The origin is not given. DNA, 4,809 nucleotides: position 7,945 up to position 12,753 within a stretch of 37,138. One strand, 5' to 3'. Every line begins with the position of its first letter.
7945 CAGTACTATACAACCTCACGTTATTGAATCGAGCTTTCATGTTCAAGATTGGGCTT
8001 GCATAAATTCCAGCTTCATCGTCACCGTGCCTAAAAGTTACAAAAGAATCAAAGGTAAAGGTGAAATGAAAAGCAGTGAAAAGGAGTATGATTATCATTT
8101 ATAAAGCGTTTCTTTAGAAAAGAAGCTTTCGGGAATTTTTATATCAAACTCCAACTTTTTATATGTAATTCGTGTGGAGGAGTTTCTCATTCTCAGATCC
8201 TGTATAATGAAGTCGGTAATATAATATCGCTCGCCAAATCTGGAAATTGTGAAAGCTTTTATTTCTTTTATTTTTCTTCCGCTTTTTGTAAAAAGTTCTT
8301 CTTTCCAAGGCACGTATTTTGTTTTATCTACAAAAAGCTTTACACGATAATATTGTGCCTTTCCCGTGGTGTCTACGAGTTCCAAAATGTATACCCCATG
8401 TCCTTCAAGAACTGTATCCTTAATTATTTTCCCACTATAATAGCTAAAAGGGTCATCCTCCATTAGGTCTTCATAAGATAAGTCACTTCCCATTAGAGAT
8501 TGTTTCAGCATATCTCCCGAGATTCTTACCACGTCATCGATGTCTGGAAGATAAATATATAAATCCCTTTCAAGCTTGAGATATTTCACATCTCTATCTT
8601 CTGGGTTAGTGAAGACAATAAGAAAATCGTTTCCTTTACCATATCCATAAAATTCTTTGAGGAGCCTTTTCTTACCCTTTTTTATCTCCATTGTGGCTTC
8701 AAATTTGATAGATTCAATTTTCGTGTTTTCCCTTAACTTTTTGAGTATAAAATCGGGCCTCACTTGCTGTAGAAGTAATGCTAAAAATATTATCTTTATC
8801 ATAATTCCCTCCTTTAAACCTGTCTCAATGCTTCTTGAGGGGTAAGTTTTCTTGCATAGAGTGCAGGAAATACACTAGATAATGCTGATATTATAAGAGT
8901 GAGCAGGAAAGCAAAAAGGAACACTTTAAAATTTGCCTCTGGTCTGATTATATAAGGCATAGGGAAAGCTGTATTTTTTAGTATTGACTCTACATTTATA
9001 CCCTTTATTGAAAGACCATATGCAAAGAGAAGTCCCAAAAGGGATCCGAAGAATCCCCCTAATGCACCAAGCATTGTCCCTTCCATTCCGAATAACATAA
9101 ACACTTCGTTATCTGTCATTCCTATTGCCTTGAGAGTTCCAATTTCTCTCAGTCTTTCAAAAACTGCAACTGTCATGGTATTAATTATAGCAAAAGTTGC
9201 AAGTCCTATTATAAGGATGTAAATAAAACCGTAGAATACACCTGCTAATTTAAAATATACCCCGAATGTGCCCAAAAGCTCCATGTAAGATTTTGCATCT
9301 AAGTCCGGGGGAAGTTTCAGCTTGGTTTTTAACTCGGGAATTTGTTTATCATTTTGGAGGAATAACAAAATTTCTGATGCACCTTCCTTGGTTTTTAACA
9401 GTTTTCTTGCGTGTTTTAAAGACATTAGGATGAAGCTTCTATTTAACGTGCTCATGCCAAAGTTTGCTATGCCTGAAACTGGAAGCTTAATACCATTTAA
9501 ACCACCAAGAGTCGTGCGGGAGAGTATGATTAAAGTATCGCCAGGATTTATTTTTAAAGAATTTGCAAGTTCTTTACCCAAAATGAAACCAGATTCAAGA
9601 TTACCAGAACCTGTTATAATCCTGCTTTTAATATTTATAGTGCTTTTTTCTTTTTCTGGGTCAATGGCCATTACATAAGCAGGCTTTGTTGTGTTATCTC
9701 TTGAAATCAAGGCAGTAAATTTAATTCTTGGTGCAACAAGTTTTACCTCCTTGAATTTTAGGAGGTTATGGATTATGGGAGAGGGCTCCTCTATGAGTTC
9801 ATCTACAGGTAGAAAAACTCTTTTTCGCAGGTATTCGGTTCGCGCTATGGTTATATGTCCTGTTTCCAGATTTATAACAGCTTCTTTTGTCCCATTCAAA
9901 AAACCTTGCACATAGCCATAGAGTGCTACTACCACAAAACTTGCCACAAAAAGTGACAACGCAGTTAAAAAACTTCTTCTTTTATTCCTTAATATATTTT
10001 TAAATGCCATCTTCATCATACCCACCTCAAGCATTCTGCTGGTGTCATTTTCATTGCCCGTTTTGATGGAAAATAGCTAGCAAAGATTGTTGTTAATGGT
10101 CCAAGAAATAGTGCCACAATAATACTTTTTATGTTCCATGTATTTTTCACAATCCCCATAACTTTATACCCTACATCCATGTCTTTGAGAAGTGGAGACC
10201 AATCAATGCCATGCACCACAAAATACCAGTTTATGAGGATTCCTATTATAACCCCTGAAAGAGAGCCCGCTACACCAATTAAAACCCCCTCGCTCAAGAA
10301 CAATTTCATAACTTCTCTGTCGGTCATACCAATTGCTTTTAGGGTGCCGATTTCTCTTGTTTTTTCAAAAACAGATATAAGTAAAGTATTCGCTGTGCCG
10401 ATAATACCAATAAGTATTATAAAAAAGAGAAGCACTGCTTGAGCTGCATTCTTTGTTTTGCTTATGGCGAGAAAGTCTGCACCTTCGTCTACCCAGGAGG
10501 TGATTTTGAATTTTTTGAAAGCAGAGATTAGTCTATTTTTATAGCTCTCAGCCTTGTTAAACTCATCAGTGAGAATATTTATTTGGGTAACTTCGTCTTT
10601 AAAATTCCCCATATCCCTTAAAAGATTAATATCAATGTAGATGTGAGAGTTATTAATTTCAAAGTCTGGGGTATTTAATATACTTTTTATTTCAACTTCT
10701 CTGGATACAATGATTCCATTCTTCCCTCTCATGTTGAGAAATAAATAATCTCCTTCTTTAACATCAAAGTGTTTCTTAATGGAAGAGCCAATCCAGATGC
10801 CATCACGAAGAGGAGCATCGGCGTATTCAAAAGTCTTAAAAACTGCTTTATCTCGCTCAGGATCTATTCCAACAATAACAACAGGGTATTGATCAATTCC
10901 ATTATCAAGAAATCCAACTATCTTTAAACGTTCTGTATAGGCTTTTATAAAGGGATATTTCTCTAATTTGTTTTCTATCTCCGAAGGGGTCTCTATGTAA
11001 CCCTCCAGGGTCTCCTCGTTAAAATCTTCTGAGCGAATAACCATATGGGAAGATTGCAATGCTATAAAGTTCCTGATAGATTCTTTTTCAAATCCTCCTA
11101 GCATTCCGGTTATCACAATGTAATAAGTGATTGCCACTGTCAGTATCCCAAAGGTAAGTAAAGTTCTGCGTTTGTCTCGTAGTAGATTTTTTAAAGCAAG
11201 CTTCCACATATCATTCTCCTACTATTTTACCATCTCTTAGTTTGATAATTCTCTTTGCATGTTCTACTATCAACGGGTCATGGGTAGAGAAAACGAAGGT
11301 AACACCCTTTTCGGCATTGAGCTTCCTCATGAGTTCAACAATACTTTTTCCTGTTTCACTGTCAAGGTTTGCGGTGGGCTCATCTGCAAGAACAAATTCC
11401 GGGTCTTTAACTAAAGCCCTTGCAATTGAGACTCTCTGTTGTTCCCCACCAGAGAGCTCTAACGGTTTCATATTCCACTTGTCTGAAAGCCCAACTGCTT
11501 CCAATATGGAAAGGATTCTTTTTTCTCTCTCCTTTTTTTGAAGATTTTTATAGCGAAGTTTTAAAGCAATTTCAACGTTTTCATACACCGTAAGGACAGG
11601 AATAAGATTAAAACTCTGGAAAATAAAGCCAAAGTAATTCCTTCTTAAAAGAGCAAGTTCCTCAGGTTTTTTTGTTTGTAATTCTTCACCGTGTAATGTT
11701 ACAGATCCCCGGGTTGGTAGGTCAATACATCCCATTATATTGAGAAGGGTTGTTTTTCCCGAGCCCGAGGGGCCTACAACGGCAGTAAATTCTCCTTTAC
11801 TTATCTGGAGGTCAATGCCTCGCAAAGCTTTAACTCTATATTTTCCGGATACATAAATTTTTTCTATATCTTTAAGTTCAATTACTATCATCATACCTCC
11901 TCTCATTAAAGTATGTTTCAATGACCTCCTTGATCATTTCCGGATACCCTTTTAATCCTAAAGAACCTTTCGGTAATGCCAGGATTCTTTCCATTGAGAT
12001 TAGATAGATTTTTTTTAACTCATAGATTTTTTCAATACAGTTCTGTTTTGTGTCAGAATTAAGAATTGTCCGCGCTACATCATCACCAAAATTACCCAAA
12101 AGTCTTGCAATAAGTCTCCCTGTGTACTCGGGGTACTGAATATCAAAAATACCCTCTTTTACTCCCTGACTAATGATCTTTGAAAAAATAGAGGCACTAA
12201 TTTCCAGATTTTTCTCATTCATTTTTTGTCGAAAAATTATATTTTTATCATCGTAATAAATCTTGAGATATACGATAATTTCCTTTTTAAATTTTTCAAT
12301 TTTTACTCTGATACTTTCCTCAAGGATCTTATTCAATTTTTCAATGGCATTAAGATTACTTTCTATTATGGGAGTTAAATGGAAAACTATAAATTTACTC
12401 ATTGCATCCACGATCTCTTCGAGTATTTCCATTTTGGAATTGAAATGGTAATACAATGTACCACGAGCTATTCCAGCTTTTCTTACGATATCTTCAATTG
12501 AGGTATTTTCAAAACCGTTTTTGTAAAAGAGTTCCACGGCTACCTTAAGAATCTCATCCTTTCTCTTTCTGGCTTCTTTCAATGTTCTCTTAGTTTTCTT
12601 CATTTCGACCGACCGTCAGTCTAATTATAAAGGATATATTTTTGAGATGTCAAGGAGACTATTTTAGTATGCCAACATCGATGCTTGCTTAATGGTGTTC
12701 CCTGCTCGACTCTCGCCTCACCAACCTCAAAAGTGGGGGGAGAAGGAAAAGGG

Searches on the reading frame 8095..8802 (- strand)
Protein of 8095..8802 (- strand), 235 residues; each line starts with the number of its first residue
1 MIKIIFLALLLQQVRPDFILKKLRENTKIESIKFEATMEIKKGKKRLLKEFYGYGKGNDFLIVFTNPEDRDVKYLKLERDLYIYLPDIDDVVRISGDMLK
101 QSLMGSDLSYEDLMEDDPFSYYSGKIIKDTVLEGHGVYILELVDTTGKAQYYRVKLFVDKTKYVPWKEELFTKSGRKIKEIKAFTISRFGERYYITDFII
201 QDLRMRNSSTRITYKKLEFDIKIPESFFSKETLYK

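Call 30: search_protein_families(library=ncbifam, max_evalue=1e-8, proteins=[window:8095-8802:-])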
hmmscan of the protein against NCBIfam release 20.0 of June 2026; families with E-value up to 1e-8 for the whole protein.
window:8095-8802:- (235 aa): 0 families

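Call 63: search_protein_families(library=pfam, max_evalue=0.01, proteins=[window:8095-8802:-])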
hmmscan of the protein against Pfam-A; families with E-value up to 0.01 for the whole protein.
window:8095-8802:- (235 aa): 1 family
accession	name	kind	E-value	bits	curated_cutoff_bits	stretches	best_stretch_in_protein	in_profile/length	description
PF17131.11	LolA_like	-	5.3e-46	157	30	1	58-233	3-182/184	Outer membrane lipoprotein-sorting protein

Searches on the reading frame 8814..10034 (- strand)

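Call 30: search_protein_families(library=ncbifam, max_evalue=1e-8, proteins=[window:8814-10034:-])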
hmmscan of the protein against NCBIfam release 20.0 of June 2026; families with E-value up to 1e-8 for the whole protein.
window:8814-10034:- (406 aa): 5 families
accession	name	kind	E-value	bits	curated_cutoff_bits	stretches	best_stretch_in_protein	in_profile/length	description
TIGR02212.1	lolCE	equivalog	1.7e-39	135.9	362.45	1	22-405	22-410/411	lipoprotein-releasing ABC transporter permease subunit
NF008357.0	PRK11146.1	exception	2.2e-27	95.9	439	1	77-403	71-411/414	lipoprotein-releasing ABC transporter permease subunit LolE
TIGR02213.1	lolE_release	exception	1.3e-22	80.3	540.35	1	78-403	69-408/411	lipoprotein-releasing ABC transporter permease subunit LolE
NF008076.0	PRK10814.1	exception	1.1e-21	77.4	473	1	83-404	76-397/399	lipoprotein-releasing ABC transporter permease subunit LolC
TIGR03434.1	ADOP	subfamily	5.1e-09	34.8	622.3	1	272-405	278-401/803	ADOP family duplicated permease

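Call 63: search_protein_families(library=pfam, max_evalue=0.01, proteins=[window:8814-10034:-])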
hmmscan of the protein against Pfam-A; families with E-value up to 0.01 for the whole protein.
window:8814-10034:- (406 aa): 2 families
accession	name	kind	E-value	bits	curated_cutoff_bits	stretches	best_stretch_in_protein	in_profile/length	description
PF02687.27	FtsX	-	4.7e-18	65.8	25.5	1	270-399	2-120/120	FtsX-like permease C-terminal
PF12704.14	MacB_PCD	-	6.6e-10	40.1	27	1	21-239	1-204/207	MacB-like periplasmic core domain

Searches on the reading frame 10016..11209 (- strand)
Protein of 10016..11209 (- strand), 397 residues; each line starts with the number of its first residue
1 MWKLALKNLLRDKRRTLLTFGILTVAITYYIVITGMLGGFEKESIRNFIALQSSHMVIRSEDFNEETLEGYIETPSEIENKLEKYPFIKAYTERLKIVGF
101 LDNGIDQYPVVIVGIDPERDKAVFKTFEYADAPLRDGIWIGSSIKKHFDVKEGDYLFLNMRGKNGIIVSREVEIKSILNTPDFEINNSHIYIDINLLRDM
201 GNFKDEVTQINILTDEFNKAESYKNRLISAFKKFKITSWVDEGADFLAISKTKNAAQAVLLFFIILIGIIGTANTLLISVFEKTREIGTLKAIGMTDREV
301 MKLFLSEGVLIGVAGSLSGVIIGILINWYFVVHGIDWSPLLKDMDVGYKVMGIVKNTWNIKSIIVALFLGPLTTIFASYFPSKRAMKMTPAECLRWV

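Call 30: search_protein_families(library=ncbifam, max_evalue=1e-8, proteins=[window:10016-11209:-])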
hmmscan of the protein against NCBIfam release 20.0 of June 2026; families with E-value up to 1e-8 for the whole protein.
window:10016-11209:- (397 aa): 5 families
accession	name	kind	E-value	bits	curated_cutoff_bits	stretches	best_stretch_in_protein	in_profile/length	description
TIGR02212.1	lolCE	equivalog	1.3e-39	136.3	362.45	1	23-395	31-409/411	lipoprotein-releasing ABC transporter permease subunit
NF008357.0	PRK11146.1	exception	1.6e-23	83.2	439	1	24-394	33-411/414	lipoprotein-releasing ABC transporter permease subunit LolE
TIGR02213.1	lolE_release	exception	1.1e-21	77.3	540.35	1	24-394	32-408/411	lipoprotein-releasing ABC transporter permease subunit LolE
NF008076.0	PRK10814.1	exception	6.7e-14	51.7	473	1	19-396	31-398/399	lipoprotein-releasing ABC transporter permease subunit LolC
TIGR03434.1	ADOP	subfamily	1.1e-09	36.9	622.3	0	266-395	690-801/803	ADOP family duplicated permease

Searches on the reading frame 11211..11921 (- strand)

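Call 31: search_protein_families(library=ncbifam, max_evalue=1e-8, proteins=[window:11211-11921:-])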
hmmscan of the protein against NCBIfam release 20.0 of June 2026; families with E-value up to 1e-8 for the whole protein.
window:11211-11921:- (236 aa): 182 families (the best 25 are shown)
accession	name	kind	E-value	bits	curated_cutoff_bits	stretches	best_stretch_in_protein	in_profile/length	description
TIGR02982.1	heterocyst_DevA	subfamily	9.4e-68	228.1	295.8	1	13-233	1-219/220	ABC exporter ATP-binding subunit, DevA family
TIGR02211.1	LolD_lipo_ex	equivalog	1.9e-67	227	307.75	1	14-234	2-220/221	lipoprotein-releasing ABC transporter ATP-binding protein LolD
NF007826.0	PRK10535.1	equivalog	2.1e-67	227.8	966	1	10-234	1-222/648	macrolide ABC transporter ATP-binding protein/permease MacB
NF038007.1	ABC_ATP_DarD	equivalog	2.2e-67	226.7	375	1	14-233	2-218/218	darobactin export ABC transporter ATP-binding protein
TIGR02673.1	FtsE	equivalog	1.7e-64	217.4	264.85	1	14-232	2-214/214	cell division ATP-binding protein FtsE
TIGR03608.1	L_ocin_972_ABC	subfamily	3.6e-62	209.5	254.85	1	17-228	2-206/206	putative bacteriocin export ABC transporter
NF008639.0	PRK11629.1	equivalog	4.2e-56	190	360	1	12-234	5-225/234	lipoprotein-releasing ABC transporter ATP-binding protein LolD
TIGR02315.1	ABC_phnC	equivalog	1.4e-54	185.1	266.1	1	14-234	2-225/243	phosphonate ABC transporter ATP-binding protein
NF040933.2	ABC_arch_GlcV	equivalog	1.8e-54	185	450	1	13-233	2-220/357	glucose ABC transporter ATP-binding protein GlcV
NF007879.0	PRK10584.1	equivalog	3.1e-54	184.1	336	1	13-234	6-225/228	putative ABC transporter ATP-binding protein YbbA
TIGR02314.1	ABC_MetN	equivalog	5.6e-50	170.3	499.7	1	13-221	1-206/343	methionine ABC transporter ATP-binding protein MetN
TIGR03265.1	PhnT2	equivalog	3.1e-48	164.8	457.7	1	15-233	6-213/353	putative 2-aminoethylphosphonate ABC transporter ATP-binding protein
NF006987.0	PRK09452.1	equivalog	1.9e-47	161.8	482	1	11-233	15-226/378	spermidine/putrescine ABC transporter ATP-binding protein PotA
TIGR01186.1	proV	subfamily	4e-46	157.8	326.6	1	31-234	7-209/363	betaine/proline/choline family ABC transporter ATP-binding protein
NF007027.0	PRK09493.1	equivalog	2.1e-44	151.7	379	1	14-234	2-215/240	glutamine ABC transporter ATP-binding protein GlnQ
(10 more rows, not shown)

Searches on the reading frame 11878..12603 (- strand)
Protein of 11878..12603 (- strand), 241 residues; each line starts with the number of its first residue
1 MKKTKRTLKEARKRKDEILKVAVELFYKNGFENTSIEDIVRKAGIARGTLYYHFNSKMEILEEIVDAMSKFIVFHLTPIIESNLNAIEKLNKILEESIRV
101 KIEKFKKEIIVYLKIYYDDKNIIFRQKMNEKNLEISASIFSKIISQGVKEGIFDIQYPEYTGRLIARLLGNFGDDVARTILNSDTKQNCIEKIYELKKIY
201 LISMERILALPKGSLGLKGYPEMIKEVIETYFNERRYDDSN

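Call 31: search_protein_families(library=ncbifam, max_evalue=1e-8, proteins=[window:11878-12603:-])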
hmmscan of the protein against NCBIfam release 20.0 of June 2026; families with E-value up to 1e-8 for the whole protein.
window:11878-12603:- (241 aa): 10 families
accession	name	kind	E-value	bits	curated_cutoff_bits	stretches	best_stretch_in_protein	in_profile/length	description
NF051852.1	efflux_TF_MtrR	exception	6.4e-16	58.7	280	1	1-121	1-122/205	multidrug efflux system transcriptional repressor MtrR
NF041196.1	ScbR_bind_reg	equivalog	4.2e-15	56.4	150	1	11-94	4-87/191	ScbR family autoregulator-binding transcription factor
NF053878.1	FATransRegFadRBac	equivalog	1.1e-14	54.6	200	1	14-202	4-186/190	fatty acid metabolism transcriptional regulator FadR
NF007949.0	PRK10668.1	equivalog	2.1e-14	53.5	271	1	5-69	3-67/216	multidrug efflux transporter transcriptional repressor AcrR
TIGR03968.1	mycofact_TetR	equivalog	1e-11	44.8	224.9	1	11-61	7-57/190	mycofactocin system transcriptional regulator MftR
NF007430.0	PRK09975.1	equivalog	1.3e-11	44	274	1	4-77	2-78/220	acrEF/envCD operon transcriptional regulator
NF051457.1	acryl_TF_AcuR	equivalog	2.3e-11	43.3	247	1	6-98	10-103/204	acrylate utilization transcriptional regulator AcuR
NF037937.1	septum_RefZ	equivalog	3.1e-11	43.6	180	1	15-153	1-138/195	forespore capture DNA-binding protein RefZ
NF050111.1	TransRegSACE7040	equivalog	1.5e-10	41.3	250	1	13-102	1-90/186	SACE_7040 family transcriptional regulator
NF053516.1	TranRepPrsAVib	equivalog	6.5e-09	35.9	300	0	11-91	4-80/208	TetR family transcriptional repressor PsrA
